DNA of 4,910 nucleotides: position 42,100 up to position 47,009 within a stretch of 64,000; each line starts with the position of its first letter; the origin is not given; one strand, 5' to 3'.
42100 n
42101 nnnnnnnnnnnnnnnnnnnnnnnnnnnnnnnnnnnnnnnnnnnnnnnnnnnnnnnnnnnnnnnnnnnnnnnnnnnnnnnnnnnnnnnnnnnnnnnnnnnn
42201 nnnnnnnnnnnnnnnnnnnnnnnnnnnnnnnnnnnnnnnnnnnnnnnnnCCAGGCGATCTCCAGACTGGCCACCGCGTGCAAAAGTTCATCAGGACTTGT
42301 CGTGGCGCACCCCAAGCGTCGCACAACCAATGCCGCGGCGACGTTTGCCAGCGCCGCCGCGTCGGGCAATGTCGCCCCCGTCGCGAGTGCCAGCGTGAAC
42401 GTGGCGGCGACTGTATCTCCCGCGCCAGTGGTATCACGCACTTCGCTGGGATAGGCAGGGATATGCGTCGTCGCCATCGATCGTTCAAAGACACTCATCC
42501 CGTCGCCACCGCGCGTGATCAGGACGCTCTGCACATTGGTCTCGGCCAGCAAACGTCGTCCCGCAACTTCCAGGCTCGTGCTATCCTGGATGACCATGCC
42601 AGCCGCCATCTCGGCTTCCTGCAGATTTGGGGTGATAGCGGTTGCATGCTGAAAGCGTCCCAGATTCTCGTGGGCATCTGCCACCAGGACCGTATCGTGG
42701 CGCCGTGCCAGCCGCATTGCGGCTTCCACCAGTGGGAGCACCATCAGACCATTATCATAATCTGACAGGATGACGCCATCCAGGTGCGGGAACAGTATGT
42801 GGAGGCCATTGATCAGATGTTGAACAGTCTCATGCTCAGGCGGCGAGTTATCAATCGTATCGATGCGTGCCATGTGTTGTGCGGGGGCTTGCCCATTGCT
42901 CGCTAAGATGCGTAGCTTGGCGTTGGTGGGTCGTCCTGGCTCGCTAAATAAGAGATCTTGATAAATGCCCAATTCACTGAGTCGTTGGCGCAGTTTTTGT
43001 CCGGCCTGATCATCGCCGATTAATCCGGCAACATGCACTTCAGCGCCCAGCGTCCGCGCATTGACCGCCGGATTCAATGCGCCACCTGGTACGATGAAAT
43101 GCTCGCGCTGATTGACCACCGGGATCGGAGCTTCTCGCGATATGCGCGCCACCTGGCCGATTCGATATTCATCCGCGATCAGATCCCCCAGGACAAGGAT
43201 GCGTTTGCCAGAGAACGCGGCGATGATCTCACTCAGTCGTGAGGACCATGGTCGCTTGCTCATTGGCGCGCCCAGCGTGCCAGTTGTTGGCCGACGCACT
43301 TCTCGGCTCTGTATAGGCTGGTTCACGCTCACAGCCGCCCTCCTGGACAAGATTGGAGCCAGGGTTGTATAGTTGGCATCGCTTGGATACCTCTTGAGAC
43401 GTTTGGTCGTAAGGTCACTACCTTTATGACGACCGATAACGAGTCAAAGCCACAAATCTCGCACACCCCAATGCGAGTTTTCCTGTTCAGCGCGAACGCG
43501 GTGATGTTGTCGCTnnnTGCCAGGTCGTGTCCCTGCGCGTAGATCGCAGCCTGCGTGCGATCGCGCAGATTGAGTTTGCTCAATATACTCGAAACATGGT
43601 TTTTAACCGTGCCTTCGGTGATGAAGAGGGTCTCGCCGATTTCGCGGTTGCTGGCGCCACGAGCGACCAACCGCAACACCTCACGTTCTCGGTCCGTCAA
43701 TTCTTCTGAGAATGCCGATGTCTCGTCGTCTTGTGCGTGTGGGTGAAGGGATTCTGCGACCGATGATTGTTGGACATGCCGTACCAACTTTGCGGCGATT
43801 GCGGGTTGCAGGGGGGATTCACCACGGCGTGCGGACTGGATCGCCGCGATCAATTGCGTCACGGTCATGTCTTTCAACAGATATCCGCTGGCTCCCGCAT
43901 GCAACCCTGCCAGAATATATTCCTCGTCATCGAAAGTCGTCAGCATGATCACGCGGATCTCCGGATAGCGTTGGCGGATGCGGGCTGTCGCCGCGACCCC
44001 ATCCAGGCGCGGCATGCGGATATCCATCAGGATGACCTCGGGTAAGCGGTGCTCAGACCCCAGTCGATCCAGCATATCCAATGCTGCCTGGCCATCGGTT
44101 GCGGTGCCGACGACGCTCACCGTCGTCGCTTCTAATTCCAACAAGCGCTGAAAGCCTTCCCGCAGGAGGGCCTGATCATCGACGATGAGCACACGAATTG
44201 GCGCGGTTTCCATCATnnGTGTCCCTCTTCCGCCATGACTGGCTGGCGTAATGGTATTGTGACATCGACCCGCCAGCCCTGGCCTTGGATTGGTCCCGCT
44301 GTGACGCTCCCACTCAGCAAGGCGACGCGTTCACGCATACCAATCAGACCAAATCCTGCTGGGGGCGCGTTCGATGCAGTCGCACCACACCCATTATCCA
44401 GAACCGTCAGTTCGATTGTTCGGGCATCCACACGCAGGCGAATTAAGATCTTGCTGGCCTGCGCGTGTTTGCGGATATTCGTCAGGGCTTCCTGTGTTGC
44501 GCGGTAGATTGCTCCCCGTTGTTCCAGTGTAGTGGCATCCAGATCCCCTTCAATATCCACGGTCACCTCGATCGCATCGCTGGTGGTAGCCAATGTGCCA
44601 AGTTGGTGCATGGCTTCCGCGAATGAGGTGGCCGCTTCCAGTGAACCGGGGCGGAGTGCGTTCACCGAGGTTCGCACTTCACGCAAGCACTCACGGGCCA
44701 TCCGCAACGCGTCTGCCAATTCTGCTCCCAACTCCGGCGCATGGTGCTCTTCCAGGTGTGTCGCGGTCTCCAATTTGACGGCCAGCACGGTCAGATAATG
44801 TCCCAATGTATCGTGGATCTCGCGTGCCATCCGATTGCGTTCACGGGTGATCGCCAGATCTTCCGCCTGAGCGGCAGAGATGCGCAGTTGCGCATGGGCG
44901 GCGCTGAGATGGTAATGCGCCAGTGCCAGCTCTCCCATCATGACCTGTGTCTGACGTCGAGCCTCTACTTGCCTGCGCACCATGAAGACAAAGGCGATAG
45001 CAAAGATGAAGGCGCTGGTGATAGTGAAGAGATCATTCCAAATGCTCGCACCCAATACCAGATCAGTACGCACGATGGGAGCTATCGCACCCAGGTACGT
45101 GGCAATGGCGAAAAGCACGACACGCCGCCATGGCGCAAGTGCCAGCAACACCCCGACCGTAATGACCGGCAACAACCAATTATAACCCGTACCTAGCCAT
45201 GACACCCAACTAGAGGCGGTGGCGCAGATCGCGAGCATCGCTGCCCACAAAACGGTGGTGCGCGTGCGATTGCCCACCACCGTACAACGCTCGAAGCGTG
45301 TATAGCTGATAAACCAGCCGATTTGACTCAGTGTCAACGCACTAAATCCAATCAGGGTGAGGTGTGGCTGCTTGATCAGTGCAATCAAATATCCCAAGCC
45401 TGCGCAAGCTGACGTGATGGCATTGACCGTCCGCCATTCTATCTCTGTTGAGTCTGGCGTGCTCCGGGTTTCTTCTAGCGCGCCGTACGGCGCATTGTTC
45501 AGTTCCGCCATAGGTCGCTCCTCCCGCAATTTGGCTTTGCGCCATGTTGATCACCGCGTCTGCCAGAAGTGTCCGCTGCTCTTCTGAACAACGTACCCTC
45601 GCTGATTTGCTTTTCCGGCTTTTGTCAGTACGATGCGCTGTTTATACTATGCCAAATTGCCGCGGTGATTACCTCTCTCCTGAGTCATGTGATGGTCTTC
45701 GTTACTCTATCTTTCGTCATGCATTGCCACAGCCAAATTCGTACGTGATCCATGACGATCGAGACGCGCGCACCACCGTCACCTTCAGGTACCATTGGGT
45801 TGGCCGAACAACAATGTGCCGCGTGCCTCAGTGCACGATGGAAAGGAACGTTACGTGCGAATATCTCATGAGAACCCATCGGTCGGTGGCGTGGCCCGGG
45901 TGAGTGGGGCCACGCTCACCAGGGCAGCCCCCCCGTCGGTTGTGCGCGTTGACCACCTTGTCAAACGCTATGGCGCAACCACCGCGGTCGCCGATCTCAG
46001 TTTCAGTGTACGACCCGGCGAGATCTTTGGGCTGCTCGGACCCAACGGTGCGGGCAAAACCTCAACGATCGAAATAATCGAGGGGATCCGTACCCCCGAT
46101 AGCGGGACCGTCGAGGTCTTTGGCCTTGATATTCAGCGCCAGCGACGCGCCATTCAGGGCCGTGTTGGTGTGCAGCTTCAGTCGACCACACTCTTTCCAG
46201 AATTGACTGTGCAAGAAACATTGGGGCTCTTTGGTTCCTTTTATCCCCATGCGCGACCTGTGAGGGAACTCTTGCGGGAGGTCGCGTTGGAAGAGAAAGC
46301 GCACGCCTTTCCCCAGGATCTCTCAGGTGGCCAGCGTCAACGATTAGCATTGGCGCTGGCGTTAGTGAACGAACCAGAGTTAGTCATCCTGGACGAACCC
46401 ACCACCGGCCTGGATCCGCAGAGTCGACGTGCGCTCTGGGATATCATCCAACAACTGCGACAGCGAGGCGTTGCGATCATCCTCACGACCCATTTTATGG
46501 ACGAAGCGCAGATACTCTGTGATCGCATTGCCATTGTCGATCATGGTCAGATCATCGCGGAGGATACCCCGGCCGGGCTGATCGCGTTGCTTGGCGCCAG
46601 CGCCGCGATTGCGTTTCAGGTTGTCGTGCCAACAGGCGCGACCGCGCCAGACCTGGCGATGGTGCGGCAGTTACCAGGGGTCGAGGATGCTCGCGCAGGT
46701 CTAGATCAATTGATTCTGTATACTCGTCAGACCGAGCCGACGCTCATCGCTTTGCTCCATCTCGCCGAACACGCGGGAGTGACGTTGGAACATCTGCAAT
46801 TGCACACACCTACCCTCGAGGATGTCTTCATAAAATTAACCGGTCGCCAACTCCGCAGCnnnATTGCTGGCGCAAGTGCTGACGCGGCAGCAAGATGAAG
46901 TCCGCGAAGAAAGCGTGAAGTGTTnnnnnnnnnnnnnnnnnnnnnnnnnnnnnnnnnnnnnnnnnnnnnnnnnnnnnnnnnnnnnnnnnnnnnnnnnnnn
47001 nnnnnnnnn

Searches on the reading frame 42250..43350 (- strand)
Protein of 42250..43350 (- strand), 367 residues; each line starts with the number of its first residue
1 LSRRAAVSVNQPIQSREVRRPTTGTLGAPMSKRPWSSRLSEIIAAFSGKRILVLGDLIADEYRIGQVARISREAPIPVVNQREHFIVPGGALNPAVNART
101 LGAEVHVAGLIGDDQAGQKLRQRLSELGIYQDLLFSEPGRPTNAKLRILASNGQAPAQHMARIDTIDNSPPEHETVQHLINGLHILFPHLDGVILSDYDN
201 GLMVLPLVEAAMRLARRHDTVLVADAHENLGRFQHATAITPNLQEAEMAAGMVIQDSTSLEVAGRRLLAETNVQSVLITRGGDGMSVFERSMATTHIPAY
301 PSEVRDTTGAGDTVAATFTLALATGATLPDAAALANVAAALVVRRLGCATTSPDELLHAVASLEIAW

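Call 80: search_protein_families(library=pfam, proteins=[window:42250-43350:-], max_evalue=0.00001)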
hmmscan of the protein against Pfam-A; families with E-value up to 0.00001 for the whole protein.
window:42250-43350:- (367 aa): 2 families
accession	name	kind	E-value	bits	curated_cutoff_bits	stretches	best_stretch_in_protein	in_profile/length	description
PF00294.29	PfkB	-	1.8e-40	139.6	25.8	1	63-353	14-300/302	pfkB family carbohydrate kinase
PF08543.17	Phos_pyr_kin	-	2.1e-12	47.4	27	1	211-336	93-225/246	Phosphomethylpyrimidine kinase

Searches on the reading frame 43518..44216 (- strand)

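Call 80: search_protein_families(library=pfam, proteins=[window:43518-44216:-], max_evalue=0.00001)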
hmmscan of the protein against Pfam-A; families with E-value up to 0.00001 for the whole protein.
window:43518-44216:- (233 aa): 3 families
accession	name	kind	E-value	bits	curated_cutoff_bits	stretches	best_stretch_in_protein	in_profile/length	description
PF00072.30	Response_reg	-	3.3e-28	98.5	30.2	1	9-127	1-111/111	Response regulator receiver domain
PF00196.25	GerE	-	1.5e-20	73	23.5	1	172-227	2-57/57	Bacterial regulatory proteins, luxR family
PF04545.22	Sigma70_r4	-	1.1e-06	28.5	24.1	1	172-215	4-48/50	Sigma-70, region 4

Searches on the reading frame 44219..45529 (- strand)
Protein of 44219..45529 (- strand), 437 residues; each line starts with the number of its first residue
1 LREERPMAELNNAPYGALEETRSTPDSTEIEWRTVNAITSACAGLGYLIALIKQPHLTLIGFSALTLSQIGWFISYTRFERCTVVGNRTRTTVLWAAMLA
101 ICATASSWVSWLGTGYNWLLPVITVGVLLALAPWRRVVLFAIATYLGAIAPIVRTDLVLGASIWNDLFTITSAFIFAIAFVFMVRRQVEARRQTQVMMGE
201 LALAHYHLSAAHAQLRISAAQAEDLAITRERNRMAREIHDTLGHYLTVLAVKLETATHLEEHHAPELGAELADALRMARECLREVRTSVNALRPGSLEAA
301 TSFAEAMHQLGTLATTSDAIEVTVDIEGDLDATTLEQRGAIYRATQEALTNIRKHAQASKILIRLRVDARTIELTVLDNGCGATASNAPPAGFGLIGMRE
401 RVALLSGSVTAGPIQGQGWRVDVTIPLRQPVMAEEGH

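Call 80: search_protein_families(library=pfam, proteins=[window:44219-45529:-], max_evalue=0.00001)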
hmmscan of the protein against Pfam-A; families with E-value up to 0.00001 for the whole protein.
window:44219-45529:- (437 aa): 2 families
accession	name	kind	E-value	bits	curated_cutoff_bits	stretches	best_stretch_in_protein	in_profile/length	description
PF07730.19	HisKA_3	-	3.3e-18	66.4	24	1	230-297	1-68/68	Histidine kinase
PF02518.31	HATPase_c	-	1.9e-10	41.6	26.4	1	340-428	5-110/111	Histidine kinase-, DNA gyrase B-, and HSP90-like ATPase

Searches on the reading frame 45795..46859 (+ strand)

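Call 80: search_protein_families(library=pfam, proteins=[window:45795-46859:+], max_evalue=0.00001)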
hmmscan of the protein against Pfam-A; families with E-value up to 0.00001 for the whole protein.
window:45795-46859:+ (355 aa): 3 families
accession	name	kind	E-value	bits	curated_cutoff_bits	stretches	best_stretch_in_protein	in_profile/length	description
PF00005.33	ABC_tran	-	1.6e-33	116.7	25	1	66-204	2-137/137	ABC transporter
PF13304.12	AAA_21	-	2.4e-15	57.8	27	1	174-233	236-298/304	AAA domain, putative AbiEii toxin, Type IV TA system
PF02463.25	SMC_N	-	9.3e-07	28.9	40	0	164-232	131-197/220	RecF/RecN/SMC N terminal domain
